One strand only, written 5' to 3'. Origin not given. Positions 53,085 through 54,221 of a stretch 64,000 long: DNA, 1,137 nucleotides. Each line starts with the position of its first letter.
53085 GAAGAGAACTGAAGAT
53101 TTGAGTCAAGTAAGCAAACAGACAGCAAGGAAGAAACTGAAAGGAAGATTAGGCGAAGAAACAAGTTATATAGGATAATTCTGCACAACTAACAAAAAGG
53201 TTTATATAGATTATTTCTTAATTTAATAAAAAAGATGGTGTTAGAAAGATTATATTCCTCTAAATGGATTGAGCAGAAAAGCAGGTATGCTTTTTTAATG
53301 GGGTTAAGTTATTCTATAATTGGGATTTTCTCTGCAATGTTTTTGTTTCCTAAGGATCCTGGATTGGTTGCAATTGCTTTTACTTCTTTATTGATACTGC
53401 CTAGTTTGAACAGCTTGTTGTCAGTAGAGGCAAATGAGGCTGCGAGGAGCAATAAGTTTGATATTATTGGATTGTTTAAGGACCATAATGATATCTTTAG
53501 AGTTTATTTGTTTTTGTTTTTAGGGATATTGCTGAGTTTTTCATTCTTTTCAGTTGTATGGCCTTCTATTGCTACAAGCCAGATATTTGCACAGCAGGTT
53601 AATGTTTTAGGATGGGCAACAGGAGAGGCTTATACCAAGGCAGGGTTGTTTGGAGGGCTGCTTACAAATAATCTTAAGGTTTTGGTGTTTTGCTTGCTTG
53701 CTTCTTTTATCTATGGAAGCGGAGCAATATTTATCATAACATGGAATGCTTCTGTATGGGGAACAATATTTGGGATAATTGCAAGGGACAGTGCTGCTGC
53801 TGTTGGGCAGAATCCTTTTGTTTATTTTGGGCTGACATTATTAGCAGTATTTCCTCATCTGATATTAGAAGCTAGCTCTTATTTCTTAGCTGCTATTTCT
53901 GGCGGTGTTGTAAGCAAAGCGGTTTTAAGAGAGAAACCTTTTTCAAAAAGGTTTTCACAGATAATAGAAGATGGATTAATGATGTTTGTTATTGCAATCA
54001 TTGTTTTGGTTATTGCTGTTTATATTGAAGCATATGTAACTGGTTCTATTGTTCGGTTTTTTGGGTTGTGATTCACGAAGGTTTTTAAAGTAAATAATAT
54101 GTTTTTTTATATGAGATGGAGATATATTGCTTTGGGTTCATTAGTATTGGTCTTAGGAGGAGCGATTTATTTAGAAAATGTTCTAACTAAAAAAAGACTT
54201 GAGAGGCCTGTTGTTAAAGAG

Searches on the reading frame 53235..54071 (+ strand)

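Call 28: search_protein_families(library=pfam, proteins=[window:53235-54071:+], max_evalue=0.001)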
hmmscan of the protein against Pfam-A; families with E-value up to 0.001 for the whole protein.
window:53235-54071:+ (278 aa): 1 family
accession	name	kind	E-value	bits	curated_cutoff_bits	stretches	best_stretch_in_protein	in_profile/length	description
PF01944.22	SpoIIM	-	3.2e-15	56.9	26.9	1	92-269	3-162/163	Stage II sporulation protein M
